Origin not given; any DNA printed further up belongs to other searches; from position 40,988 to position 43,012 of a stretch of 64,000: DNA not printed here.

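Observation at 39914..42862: cNMP-binding TrxR-like flavoprotein lacking the CxxC redox pair, flanked by a UBP-type zinc-finger protein and a bestrophin-family channel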

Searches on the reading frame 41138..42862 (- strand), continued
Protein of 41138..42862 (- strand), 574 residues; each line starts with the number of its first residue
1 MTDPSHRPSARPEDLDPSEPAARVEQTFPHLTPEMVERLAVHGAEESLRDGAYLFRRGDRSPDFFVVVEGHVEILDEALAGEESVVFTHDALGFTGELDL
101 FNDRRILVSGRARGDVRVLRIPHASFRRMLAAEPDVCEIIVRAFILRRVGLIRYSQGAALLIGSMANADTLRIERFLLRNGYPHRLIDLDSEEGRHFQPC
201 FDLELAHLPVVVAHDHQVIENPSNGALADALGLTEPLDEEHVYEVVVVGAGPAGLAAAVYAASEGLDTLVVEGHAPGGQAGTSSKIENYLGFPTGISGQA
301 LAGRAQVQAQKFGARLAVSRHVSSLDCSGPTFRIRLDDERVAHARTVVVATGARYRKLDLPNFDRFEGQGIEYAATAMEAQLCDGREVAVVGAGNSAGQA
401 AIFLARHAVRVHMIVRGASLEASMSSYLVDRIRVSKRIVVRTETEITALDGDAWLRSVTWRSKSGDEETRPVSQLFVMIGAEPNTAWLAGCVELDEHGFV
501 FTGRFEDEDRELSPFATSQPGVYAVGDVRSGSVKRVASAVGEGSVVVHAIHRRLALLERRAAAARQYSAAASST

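Call 6: find_homologous_proteins(query=window:41138-42862:-, max_evalue=1e-20)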
Query window:41138-42862:- (574 aa): 8000 proteins with E <= 1e-20 among 8000 candidates; the best 120 are listed.
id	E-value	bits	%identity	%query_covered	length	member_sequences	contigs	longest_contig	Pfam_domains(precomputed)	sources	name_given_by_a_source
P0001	0.0e+0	1263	100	100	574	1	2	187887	PF13450.13,PF07992.21,PF00070.34,PF03486.21,PF01134.29,PF01494.26,PF12831.14,PF01946.24,PF01266.31,PF13434.13,PF00890.31,PF13738.13,PF00027.36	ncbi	ncbi:MAG: FAD-dependent oxidoreductase [Sandaracinaceae bacterium]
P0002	1.5e-219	748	64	96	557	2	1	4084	PF07992.21,PF00070.34,PF13738.13,PF00027.36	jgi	jgi:thioredoxin reductase (NADPH)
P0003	1.8e-219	748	64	95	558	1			PF00743.26,PF13450.13,PF07992.21,PF00070.34,PF03486.21,PF01134.29,PF12831.14,PF01946.24,PF01266.31,PF13434.13,PF13738.13,PF00027.36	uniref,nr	uniref:Bifunctional protein: sensor cNMP-binding domain-like protein n=1 Tax=Corallococcus coralloid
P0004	4.6e-219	747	64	95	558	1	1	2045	PF01946.24,PF01266.31,PF13434.13,PF00890.31,PF07992.21,PF00070.34,PF13738.13,PF03486.21,PF00027.36,PF01134.29,PF12831.14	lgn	-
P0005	8.3e-219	746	65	94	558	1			PF00743.26,PF13450.13,PF07992.21,PF00070.34,PF03486.21,PF01134.29,PF12831.14,PF01946.24,PF01266.31,PF13434.13,PF13738.13,PF00027.36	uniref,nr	uniref:Bifunctional protein: sensor cNMP-binding domain-like protein n=1 Tax=Pyxidicoccus sp. TaxID=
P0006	2.2e-218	744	62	96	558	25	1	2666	PF01946.24,PF13434.13,PF13450.13,PF00890.31,PF07992.21,PF00070.34,PF13738.13,PF03486.21,PF00027.36,PF01134.29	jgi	jgi:thioredoxin reductase (NADPH)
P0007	5.1e-218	743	62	96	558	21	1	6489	PF01946.24,PF13434.13,PF13450.13,PF07992.21,PF00070.34,PF13738.13,PF03486.21,PF00027.36,PF01134.29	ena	-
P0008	9.2e-218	742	64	95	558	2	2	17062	PF01266.31,PF13434.13,PF13450.13,PF07992.21,PF00070.34,PF13738.13,PF00027.36,PF12831.14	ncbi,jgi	jgi:thioredoxin reductase (NADPH)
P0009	1.1e-217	742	65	94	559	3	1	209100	PF01946.24,PF01266.31,PF13434.13,PF07992.21,PF00070.34,PF13738.13,PF00027.36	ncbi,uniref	ncbi:FAD-dependent oxidoreductase [Archangium sp.]|uniref:FAD-dependent oxidoreductase n=1 Tax=Archa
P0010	1.3e-217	742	64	94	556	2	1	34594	PF01946.24,PF07992.21,PF00070.34,PF13738.13,PF00027.36,PF01134.29,PF12831.14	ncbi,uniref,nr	ncbi:MAG TPA: FAD-dependent oxidoreductase [Geminicoccus sp.]|uniref:FAD-dependent oxidoreductase n=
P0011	1.2e-216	739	65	94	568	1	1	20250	PF01946.24,PF01266.31,PF13450.13,PF00890.31,PF07992.21,PF00070.34,PF13738.13,PF03486.21,PF00027.36,PF01134.29,PF12831.14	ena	-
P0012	1.4e-216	738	64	95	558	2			PF01946.24,PF01266.31,PF13434.13,PF00743.26,PF07992.21,PF00070.34,PF13738.13,PF03486.21,PF00027.36,PF01134.29,PF12831.14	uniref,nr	uniref:Bifunctional protein: sensor cNMP-binding domain-like protein n=1 Tax=Pyxidicoccus fallax Tax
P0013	3.2e-216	737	63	94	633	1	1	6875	PF01946.24,PF01266.31,PF13434.13,PF07992.21,PF00070.34,PF13738.13,PF00027.36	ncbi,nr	ncbi:MAG: FAD-dependent oxidoreductase [Deltaproteobacteria bacterium]|nr:FAD-dependent oxidoreducta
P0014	6.9e-216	736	65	95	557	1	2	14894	PF01946.24,PF01266.31,PF00890.31,PF07992.21,PF00070.34,PF13738.13,PF00027.36,PF12831.14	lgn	-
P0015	7.4e-216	736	65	95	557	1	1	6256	PF01946.24,PF01266.31,PF00890.31,PF07992.21,PF00070.34,PF13738.13,PF00027.36,PF12831.14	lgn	-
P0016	7.5e-216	736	64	95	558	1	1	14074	PF01946.24,PF01266.31,PF13434.13,PF13450.13,PF00890.31,PF07992.21,PF00070.34,PF13738.13,PF00027.36,PF12831.14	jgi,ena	jgi:thioredoxin reductase (NADPH)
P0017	1.0e-215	736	64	95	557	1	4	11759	PF01946.24,PF01266.31,PF07992.21,PF00070.34,PF13738.13,PF00027.36,PF12831.14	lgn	-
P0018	1.7e-215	735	63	94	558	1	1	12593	PF01946.24,PF13450.13,PF00890.31,PF07992.21,PF00070.34,PF13738.13,PF00027.36,PF01134.29,PF12831.14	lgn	-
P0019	1.8e-215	735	62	96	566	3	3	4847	PF01946.24,PF01266.31,PF13434.13,PF13450.13,PF07992.21,PF00070.34,PF13738.13,PF00027.36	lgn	-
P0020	1.9e-215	735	63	96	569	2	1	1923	PF13450.13,PF00890.31,PF07992.21,PF00070.34,PF13738.13,PF00027.36,PF12831.14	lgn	-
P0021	2.7e-215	734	65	95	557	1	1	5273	PF01946.24,PF01266.31,PF00890.31,PF07992.21,PF00070.34,PF13738.13,PF03486.21,PF00027.36,PF12831.14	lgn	-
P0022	6.2e-215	733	62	94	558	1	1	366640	PF01946.24,PF01266.31,PF13450.13,PF07992.21,PF00070.34,PF13738.13,PF00027.36,PF12831.14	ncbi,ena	-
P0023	1.0e-214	732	63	95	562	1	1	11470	PF13450.13,PF07992.21,PF00070.34,PF03486.21,PF01134.29,PF12831.14,PF01946.24,PF01266.31,PF13434.13,PF00890.31,PF13738.13,PF00027.36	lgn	-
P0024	2.0e-214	731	63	96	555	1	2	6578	PF01946.24,PF01266.31,PF13450.13,PF07992.21,PF00070.34,PF13738.13,PF00027.36,PF12831.14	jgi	-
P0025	2.1e-214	731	64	95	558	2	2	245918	PF13450.13,PF07992.21,PF00070.34,PF03486.21,PF01134.29,PF12831.14,PF01946.24,PF01266.31,PF13434.13,PF00890.31,PF13738.13,PF00027.36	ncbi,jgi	jgi:thioredoxin reductase (NADPH)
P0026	2.2e-214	731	61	97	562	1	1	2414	PF01946.24,PF01266.31,PF13434.13,PF07992.21,PF00070.34,PF13738.13,PF03486.21,PF00027.36,PF01134.29,PF12831.14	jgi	jgi:thioredoxin reductase (NADPH)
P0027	3.7e-214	730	66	94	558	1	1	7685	PF01946.24,PF01266.31,PF13450.13,PF00890.31,PF07992.21,PF00070.34,PF13738.13,PF00027.36,PF12831.14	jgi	jgi:thioredoxin reductase (NADPH)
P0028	4.6e-214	730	64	94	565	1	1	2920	PF01946.24,PF01266.31,PF13434.13,PF13450.13,PF00890.31,PF07992.21,PF00070.34,PF13738.13,PF00027.36,PF12831.14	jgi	jgi:thioredoxin reductase (NADPH)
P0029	4.6e-214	730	66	94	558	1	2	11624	PF01946.24,PF01266.31,PF13450.13,PF00890.31,PF07992.21,PF00070.34,PF13738.13,PF00027.36,PF12831.14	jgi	jgi:thioredoxin reductase (NADPH)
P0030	5.0e-214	730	63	94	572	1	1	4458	PF01946.24,PF01266.31,PF13434.13,PF13450.13,PF07992.21,PF00070.34,PF13738.13,PF03486.21,PF00027.36,PF12831.14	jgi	jgi:thioredoxin reductase (NADPH)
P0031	5.5e-214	730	62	96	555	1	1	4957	PF01946.24,PF13450.13,PF07992.21,PF00070.34,PF13738.13,PF03486.21,PF00027.36,PF12831.14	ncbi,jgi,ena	jgi:thioredoxin reductase (NADPH)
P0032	6.1e-214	730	63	97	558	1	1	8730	PF01946.24,PF01266.31,PF13450.13,PF00890.31,PF07992.21,PF00070.34,PF13738.13,PF03486.21,PF00027.36,PF12831.14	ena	-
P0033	6.9e-214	730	63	94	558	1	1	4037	PF13450.13,PF07992.21,PF00070.34,PF03486.21,PF01134.29,PF12831.14,PF01946.24,PF01266.31,PF13434.13,PF00890.31,PF13738.13,PF00027.36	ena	-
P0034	8.0e-214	729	64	94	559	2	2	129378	PF01946.24,PF01266.31,PF13434.13,PF13450.13,PF07992.21,PF00070.34,PF13738.13,PF03486.21,PF00027.36,PF12831.14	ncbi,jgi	jgi:thioredoxin reductase (NADPH)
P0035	8.1e-214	729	66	94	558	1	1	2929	PF01946.24,PF01266.31,PF13450.13,PF00890.31,PF07992.21,PF00070.34,PF13738.13,PF00027.36,PF12831.14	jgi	jgi:thioredoxin reductase (NADPH)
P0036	1.3e-213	729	66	94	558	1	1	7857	PF01946.24,PF01266.31,PF13450.13,PF00890.31,PF07992.21,PF00070.34,PF13738.13,PF00027.36,PF12831.14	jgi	jgi:thioredoxin reductase (NADPH)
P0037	1.6e-213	728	63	93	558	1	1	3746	PF01946.24,PF01266.31,PF13450.13,PF00890.31,PF07992.21,PF00070.34,PF13738.13,PF03486.21,PF00027.36,PF01134.29,PF12831.14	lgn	-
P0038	1.7e-213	728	63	95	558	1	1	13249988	PF01946.24,PF13434.13,PF13450.13,PF07992.21,PF00070.34,PF13738.13,PF03486.21,PF00027.36,PF12831.14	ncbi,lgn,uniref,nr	ncbi:FAD-dependent oxidoreductase [Archangium violaceum]|uniref:FAD-dependent oxidoreductase n=1 Tax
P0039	1.7e-213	728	62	96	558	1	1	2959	PF01946.24,PF01266.31,PF13450.13,PF00890.31,PF07992.21,PF00070.34,PF13738.13,PF03486.21,PF00027.36,PF01134.29,PF12831.14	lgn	-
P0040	2.0e-213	728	62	96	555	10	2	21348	PF01946.24,PF01266.31,PF13450.13,PF00890.31,PF07992.21,PF00070.34,PF13738.13,PF00027.36,PF12831.14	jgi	jgi:thioredoxin reductase (NADPH)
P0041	2.1e-213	728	62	96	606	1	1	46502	PF01946.24,PF13434.13,PF07992.21,PF00070.34,PF13738.13,PF00027.36,PF12831.14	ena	-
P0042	3.1e-213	727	64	94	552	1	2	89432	PF01946.24,PF01266.31,PF13434.13,PF13450.13,PF07992.21,PF00070.34,PF13738.13,PF03486.21,PF00027.36,PF01134.29,PF12831.14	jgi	jgi:thioredoxin reductase (NADPH)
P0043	3.8e-213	727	63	95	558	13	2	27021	PF00743.26,PF13450.13,PF07992.21,PF00070.34,PF03486.21,PF01134.29,PF12831.14,PF01946.24,PF01266.31,PF00890.31,PF13738.13,PF00027.36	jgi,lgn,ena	-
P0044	5.4e-213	727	62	95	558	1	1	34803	PF01946.24,PF01266.31,PF13450.13,PF00890.31,PF07992.21,PF00070.34,PF13738.13,PF03486.21,PF00027.36,PF01134.29,PF12831.14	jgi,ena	jgi:thioredoxin reductase (NADPH)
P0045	5.8e-213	726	61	96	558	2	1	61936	PF13450.13,PF07992.21,PF00070.34,PF03486.21,PF01134.29,PF12831.14,PF01946.24,PF01266.31,PF13434.13,PF00890.31,PF13738.13,PF00027.36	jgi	jgi:thioredoxin reductase (NADPH)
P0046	7.4e-213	726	62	97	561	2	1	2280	PF01946.24,PF07992.21,PF00070.34,PF13738.13,PF00027.36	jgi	jgi:thioredoxin reductase (NADPH)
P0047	7.6e-213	726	63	95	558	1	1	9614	PF01946.24,PF01266.31,PF13434.13,PF13450.13,PF07992.21,PF00070.34,PF13738.13,PF03486.21,PF00027.36,PF12831.14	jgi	jgi:thioredoxin reductase (NADPH)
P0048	7.7e-213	726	63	95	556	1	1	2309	PF01946.24,PF01266.31,PF13450.13,PF00890.31,PF07992.21,PF00070.34,PF13738.13,PF03486.21,PF00027.36,PF12831.14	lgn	-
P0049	8.0e-213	726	61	96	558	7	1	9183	PF01946.24,PF01266.31,PF13450.13,PF00890.31,PF07992.21,PF00070.34,PF13738.13,PF03486.21,PF00027.36,PF01134.29,PF12831.14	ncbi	-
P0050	9.1e-213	726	62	95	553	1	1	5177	PF01946.24,PF01266.31,PF13450.13,PF00890.31,PF07992.21,PF00070.34,PF13738.13,PF03486.21,PF00027.36,PF01134.29,PF12831.14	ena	-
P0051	1.1e-212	726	63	97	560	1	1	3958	PF01946.24,PF13450.13,PF07992.21,PF00070.34,PF13738.13,PF00027.36,PF12831.14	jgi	jgi:thioredoxin reductase (NADPH)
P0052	1.2e-212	725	63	94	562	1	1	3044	PF01946.24,PF13434.13,PF13450.13,PF00890.31,PF07992.21,PF00070.34,PF13738.13,PF03486.21,PF00027.36,PF12831.14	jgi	jgi:thioredoxin reductase (NADPH)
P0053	1.4e-212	725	62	96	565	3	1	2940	PF01946.24,PF13434.13,PF07992.21,PF00070.34,PF13738.13,PF00027.36,PF01134.29,PF12831.14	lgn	-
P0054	1.7e-212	725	63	94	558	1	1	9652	PF01946.24,PF13434.13,PF07992.21,PF00070.34,PF13738.13,PF00027.36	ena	-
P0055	1.8e-212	725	63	94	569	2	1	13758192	PF01946.24,PF01266.31,PF13434.13,PF13450.13,PF07992.21,PF00070.34,PF13738.13,PF00027.36,PF01134.29,PF12831.14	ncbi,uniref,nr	ncbi:FAD-dependent oxidoreductase [Archangium lansingense]|uniref:FAD-dependent oxidoreductase n=1 T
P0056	1.9e-212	725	63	94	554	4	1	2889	PF07992.21,PF00070.34,PF13738.13,PF00027.36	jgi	jgi:thioredoxin reductase (NADPH)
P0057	2.5e-212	724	66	94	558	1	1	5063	PF01946.24,PF01266.31,PF13450.13,PF00890.31,PF07992.21,PF00070.34,PF13738.13,PF00027.36,PF12831.14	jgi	jgi:thioredoxin reductase (NADPH)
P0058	2.8e-212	724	63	95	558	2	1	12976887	PF00743.26,PF13450.13,PF07992.21,PF00070.34,PF03486.21,PF12831.14,PF01946.24,PF01266.31,PF13434.13,PF00890.31,PF13738.13,PF00027.36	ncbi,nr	ncbi:cyclic nucleotide-binding domain-containing protein [Archangium gephyra]|nr:cyclic nucleotide-b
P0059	2.8e-212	724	63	94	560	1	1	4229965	PF01946.24,PF00890.31,PF07992.21,PF00070.34,PF13738.13,PF00027.36,PF12831.14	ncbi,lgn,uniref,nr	ncbi:FAD-dependent oxidoreductase [Roseiterribacter gracilis]|uniref:Thioredoxin reductase n=1 Tax=R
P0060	3.3e-212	724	63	96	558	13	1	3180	PF07992.21,PF00070.34,PF13738.13,PF00027.36,PF01134.29,PF12831.14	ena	-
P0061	3.5e-212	724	63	94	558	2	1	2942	PF01946.24,PF01266.31,PF13450.13,PF07992.21,PF00070.34,PF13738.13,PF03486.21,PF00027.36,PF01134.29,PF12831.14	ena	-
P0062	3.7e-212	724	62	96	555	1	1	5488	PF01946.24,PF13450.13,PF00890.31,PF07992.21,PF00070.34,PF13738.13,PF00027.36,PF12831.14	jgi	jgi:thioredoxin reductase (NADPH)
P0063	3.8e-212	724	66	94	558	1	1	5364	PF01946.24,PF01266.31,PF13450.13,PF00890.31,PF07992.21,PF00070.34,PF13738.13,PF00027.36,PF12831.14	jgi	jgi:thioredoxin reductase (NADPH)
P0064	4.2e-212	724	61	96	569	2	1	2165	PF01946.24,PF01266.31,PF13434.13,PF13450.13,PF07992.21,PF00070.34,PF13738.13,PF00027.36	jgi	jgi:thioredoxin reductase (NADPH)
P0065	4.8e-212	723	62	95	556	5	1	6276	PF01946.24,PF01266.31,PF13434.13,PF13450.13,PF07992.21,PF00070.34,PF13738.13,PF03486.21,PF00027.36,PF12831.14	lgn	-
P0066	5.8e-212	723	61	96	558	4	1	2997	PF01946.24,PF13450.13,PF00890.31,PF07992.21,PF00070.34,PF13738.13,PF00027.36,PF12831.14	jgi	jgi:thioredoxin reductase (NADPH)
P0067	6.3e-212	723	62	94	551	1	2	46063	PF01946.24,PF01266.31,PF13450.13,PF00890.31,PF07992.21,PF00070.34,PF13738.13,PF00027.36,PF01134.29,PF12831.14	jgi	jgi:Thioredoxin reductase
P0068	6.8e-212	723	62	94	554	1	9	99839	PF01946.24,PF07992.21,PF00070.34,PF13738.13,PF00027.36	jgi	jgi:thioredoxin reductase (NADPH)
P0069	6.9e-212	723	64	94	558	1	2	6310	PF01946.24,PF01266.31,PF07992.21,PF00070.34,PF13738.13,PF03486.21,PF00027.36,PF01134.29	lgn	-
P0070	8.7e-212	723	61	97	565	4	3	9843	PF13450.13,PF07992.21,PF00070.34,PF03486.21,PF01494.26,PF12831.14,PF01946.24,PF01266.31,PF13434.13,PF00890.31,PF13738.13,PF00027.36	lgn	-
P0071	1.4e-211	722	61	94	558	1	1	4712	PF01946.24,PF01266.31,PF13450.13,PF00890.31,PF07992.21,PF00070.34,PF13738.13,PF03486.21,PF00027.36,PF01134.29,PF12831.14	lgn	-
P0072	1.5e-211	722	62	94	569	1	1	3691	PF01946.24,PF07992.21,PF00070.34,PF13738.13,PF00027.36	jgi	jgi:thioredoxin reductase (NADPH)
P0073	1.7e-211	722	64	95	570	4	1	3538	PF01946.24,PF07992.21,PF00070.34,PF13738.13,PF00027.36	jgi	jgi:thioredoxin reductase (NADPH)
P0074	2.2e-211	721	61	97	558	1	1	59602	PF01946.24,PF13434.13,PF13450.13,PF00890.31,PF07992.21,PF00070.34,PF13738.13,PF03486.21,PF00027.36,PF01134.29,PF12831.14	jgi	jgi:thioredoxin reductase (NADPH)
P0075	2.8e-211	721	63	97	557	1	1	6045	PF01946.24,PF07992.21,PF00070.34,PF13738.13,PF03486.21,PF00027.36,PF12831.14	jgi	jgi:thioredoxin reductase (NADPH)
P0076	3.3e-211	721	61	96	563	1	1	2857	PF01946.24,PF07992.21,PF00070.34,PF13738.13,PF00027.36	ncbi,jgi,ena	jgi:thioredoxin reductase (NADPH)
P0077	3.3e-211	721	62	94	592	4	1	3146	PF01946.24,PF13450.13,PF00890.31,PF07992.21,PF00070.34,PF13738.13,PF00027.36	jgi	-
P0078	3.9e-211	720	63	96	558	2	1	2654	PF01946.24,PF13450.13,PF07992.21,PF00070.34,PF13738.13,PF00027.36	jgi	jgi:thioredoxin reductase (NADPH)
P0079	3.9e-211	720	62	94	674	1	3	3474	PF01946.24,PF00890.31,PF07992.21,PF00070.34,PF13738.13,PF03486.21,PF00027.36,PF12831.14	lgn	-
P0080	4.4e-211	720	63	95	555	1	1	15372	PF01946.24,PF01266.31,PF13450.13,PF00890.31,PF07992.21,PF00070.34,PF13738.13,PF00027.36,PF12831.14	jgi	jgi:thioredoxin reductase (NADPH)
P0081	4.7e-211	720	63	94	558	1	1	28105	PF01946.24,PF13434.13,PF13450.13,PF07992.21,PF00070.34,PF13738.13,PF00027.36,PF12831.14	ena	-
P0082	5.3e-211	720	63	94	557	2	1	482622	PF01946.24,PF01266.31,PF13450.13,PF00890.31,PF07992.21,PF00070.34,PF13738.13,PF03486.21,PF00027.36,PF12831.14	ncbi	-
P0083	7.9e-211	719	63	95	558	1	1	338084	PF01946.24,PF13434.13,PF00890.31,PF07992.21,PF00070.34,PF13738.13,PF03486.21,PF00027.36,PF12831.14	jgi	jgi:thioredoxin reductase (NADPH)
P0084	8.0e-211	719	64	97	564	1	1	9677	PF01946.24,PF01266.31,PF13450.13,PF07992.21,PF00070.34,PF13738.13,PF00027.36,PF12831.14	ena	-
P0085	8.1e-211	719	63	94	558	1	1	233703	PF01946.24,PF01266.31,PF13450.13,PF00890.31,PF07992.21,PF00070.34,PF13738.13,PF03486.21,PF00027.36,PF01494.26,PF12831.14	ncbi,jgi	ncbi:MAG TPA: FAD-dependent oxidoreductase [Steroidobacteraceae bacterium]|jgi:thioredoxin reductase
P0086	8.3e-211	719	63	94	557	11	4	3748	PF01946.24,PF01266.31,PF13434.13,PF13450.13,PF00890.31,PF07992.21,PF00070.34,PF13738.13,PF03486.21,PF00027.36,PF12831.14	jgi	jgi:thioredoxin reductase (NADPH)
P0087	8.5e-211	719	62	94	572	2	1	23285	PF01946.24,PF01266.31,PF13450.13,PF00890.31,PF07992.21,PF00070.34,PF13738.13,PF00027.36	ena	-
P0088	8.6e-211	719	65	94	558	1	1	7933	PF01946.24,PF01266.31,PF13450.13,PF00890.31,PF07992.21,PF00070.34,PF13738.13,PF00027.36,PF12831.14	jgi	jgi:thioredoxin reductase (NADPH)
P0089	9.0e-211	719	62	94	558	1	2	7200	PF01946.24,PF01266.31,PF13434.13,PF00743.26,PF13450.13,PF07992.21,PF00070.34,PF13738.13,PF03486.21,PF00027.36,PF12831.14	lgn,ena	-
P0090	9.0e-211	719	63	97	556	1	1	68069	PF01946.24,PF01266.31,PF13450.13,PF07992.21,PF00070.34,PF13738.13,PF03486.21,PF00027.36,PF01134.29,PF12831.14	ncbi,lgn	-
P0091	1.0e-210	719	61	96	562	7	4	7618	PF01946.24,PF13434.13,PF00890.31,PF07992.21,PF00070.34,PF13738.13,PF00027.36,PF01134.29,PF12831.14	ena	-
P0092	1.0e-210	719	63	95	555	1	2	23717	PF13450.13,PF07992.21,PF00070.34,PF03486.21,PF05834.19,PF01134.29,PF12831.14,PF01946.24,PF01266.31,PF13434.13,PF00890.31,PF13738.13,PF00027.36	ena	-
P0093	1.1e-210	719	62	95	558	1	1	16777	PF01946.24,PF01266.31,PF13450.13,PF00890.31,PF07992.21,PF00070.34,PF13738.13,PF00027.36,PF12831.14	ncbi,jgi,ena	-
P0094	1.2e-210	719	63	95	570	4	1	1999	PF01946.24,PF07992.21,PF00070.34,PF13738.13,PF00027.36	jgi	jgi:thioredoxin reductase (NADPH)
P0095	1.2e-210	719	62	95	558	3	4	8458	PF01946.24,PF01266.31,PF13450.13,PF00890.31,PF07992.21,PF00070.34,PF13738.13,PF03486.21,PF00027.36,PF01134.29,PF12831.14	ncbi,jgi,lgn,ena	-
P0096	1.2e-210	719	62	94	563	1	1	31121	PF01946.24,PF13450.13,PF00890.31,PF07992.21,PF00070.34,PF13738.13,PF00027.36,PF01134.29,PF12831.14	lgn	-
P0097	1.6e-210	718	62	94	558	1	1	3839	PF01946.24,PF01266.31,PF07992.21,PF00070.34,PF13738.13,PF00027.36,PF12831.14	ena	-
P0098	1.6e-210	718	61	97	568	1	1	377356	PF01946.24,PF01266.31,PF13450.13,PF07992.21,PF00070.34,PF13738.13,PF00027.36,PF12831.14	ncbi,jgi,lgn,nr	ncbi:MAG TPA: FAD-dependent oxidoreductase [Mesorhizobium sp.]|jgi:thioredoxin reductase (NADPH)|nr:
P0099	1.8e-210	718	62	95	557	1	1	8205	PF01946.24,PF00890.31,PF07992.21,PF00070.34,PF13738.13,PF00027.36,PF12831.14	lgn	-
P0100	2.0e-210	718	62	94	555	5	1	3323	PF01946.24,PF13450.13,PF00890.31,PF07992.21,PF00070.34,PF13738.13,PF00027.36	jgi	-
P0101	2.1e-210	718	62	95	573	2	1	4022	PF01946.24,PF01266.31,PF13450.13,PF07992.21,PF00070.34,PF13738.13,PF03486.21,PF00027.36,PF12831.14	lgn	-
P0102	2.2e-210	718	62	97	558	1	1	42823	PF01946.24,PF13450.13,PF00890.31,PF07992.21,PF00070.34,PF13738.13,PF00027.36,PF12831.14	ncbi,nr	ncbi:MAG: Thioredoxin reductase [Caulobacteraceae bacterium]|nr:Thioredoxin reductase [Caulobacterac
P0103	2.4e-210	718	63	95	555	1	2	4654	PF01946.24,PF01266.31,PF07992.21,PF00070.34,PF13738.13,PF00027.36,PF12831.14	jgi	jgi:thioredoxin reductase (NADPH)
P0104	2.5e-210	718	62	96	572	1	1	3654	PF01946.24,PF01266.31,PF00890.31,PF07992.21,PF00070.34,PF13738.13,PF00027.36,PF12831.14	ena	-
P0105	2.8e-210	718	63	95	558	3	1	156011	PF00743.26,PF13450.13,PF07992.21,PF00070.34,PF03486.21,PF01134.29,PF12831.14,PF01946.24,PF01266.31,PF13434.13,PF00890.31,PF13738.13,PF00027.36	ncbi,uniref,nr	ncbi:FAD-dependent oxidoreductase [Pyxidicoccus trucidator]|uniref:FAD-dependent oxidoreductase n=1 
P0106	3.0e-210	718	62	95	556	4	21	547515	PF01946.24,PF01266.31,PF07992.21,PF00070.34,PF13738.13,PF00027.36,PF12831.14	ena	-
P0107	3.2e-210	717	64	94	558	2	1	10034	PF01946.24,PF01266.31,PF13434.13,PF00743.26,PF13450.13,PF07992.21,PF00070.34,PF13738.13,PF03486.21,PF00027.36,PF12831.14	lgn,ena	-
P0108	3.5e-210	717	61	96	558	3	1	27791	PF01946.24,PF01266.31,PF00890.31,PF07992.21,PF00070.34,PF13738.13,PF03486.21,PF00027.36,PF01134.29,PF12831.14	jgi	-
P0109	3.6e-210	717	63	95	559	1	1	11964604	PF13450.13,PF07992.21,PF00070.34,PF03486.21,PF01134.29,PF12831.14,PF01946.24,PF01266.31,PF13434.13,PF00890.31,PF13738.13,PF00027.36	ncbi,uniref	ncbi:FAD-dependent oxidoreductase [Archangium gephyra]|uniref:FAD-dependent oxidoreductase n=1 Tax=A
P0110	3.7e-210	717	62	94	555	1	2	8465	PF01946.24,PF13450.13,PF07992.21,PF00070.34,PF13738.13,PF00027.36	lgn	-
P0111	4.1e-210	717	62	94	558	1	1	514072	PF01946.24,PF13450.13,PF07992.21,PF00070.34,PF13738.13,PF00027.36,PF12831.14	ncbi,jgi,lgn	ncbi:MAG TPA: FAD-dependent oxidoreductase [Beijerinckiaceae bacterium]|jgi:thioredoxin reductase (N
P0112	5.5e-210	717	63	95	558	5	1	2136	PF01946.24,PF13450.13,PF00890.31,PF07992.21,PF00070.34,PF13738.13,PF00027.36,PF12831.14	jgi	jgi:thioredoxin reductase (NADPH)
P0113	6.6e-210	716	61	96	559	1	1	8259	PF01946.24,PF01266.31,PF13450.13,PF00890.31,PF07992.21,PF00070.34,PF13738.13,PF03486.21,PF00027.36,PF01134.29,PF12831.14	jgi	-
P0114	9.5e-210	716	61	96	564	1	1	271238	PF01946.24,PF01266.31,PF13434.13,PF13450.13,PF07992.21,PF00070.34,PF13738.13,PF03486.21,PF00027.36,PF01134.29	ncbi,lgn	ncbi:FAD-dependent oxidoreductase [soil metagenome]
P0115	9.9e-210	716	62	96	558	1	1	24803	PF01946.24,PF13434.13,PF13450.13,PF00890.31,PF07992.21,PF00070.34,PF13738.13,PF03486.21,PF00027.36,PF01134.29,PF12831.14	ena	-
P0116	1.2e-209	716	61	94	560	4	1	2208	PF07992.21,PF00070.34,PF13738.13,PF00027.36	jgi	jgi:thioredoxin reductase (NADPH)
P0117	1.5e-209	715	63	94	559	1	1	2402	PF01946.24,PF13434.13,PF13450.13,PF00890.31,PF07992.21,PF00070.34,PF13738.13,PF00027.36,PF12831.14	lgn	-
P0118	1.8e-209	715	61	95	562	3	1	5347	PF01946.24,PF01266.31,PF13434.13,PF13450.13,PF07992.21,PF00070.34,PF13738.13,PF03486.21,PF00027.36,PF01134.29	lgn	-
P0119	2.1e-209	715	62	95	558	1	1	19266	PF01946.24,PF01266.31,PF13450.13,PF00890.31,PF07992.21,PF00070.34,PF13738.13,PF03486.21,PF00027.36,PF12831.14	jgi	-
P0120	2.2e-209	715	63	95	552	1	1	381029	PF13450.13,PF07992.21,PF00070.34,PF03486.21,PF01134.29,PF12831.14,PF01946.24,PF01266.31,PF13434.13,PF00890.31,PF13738.13,PF00027.36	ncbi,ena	-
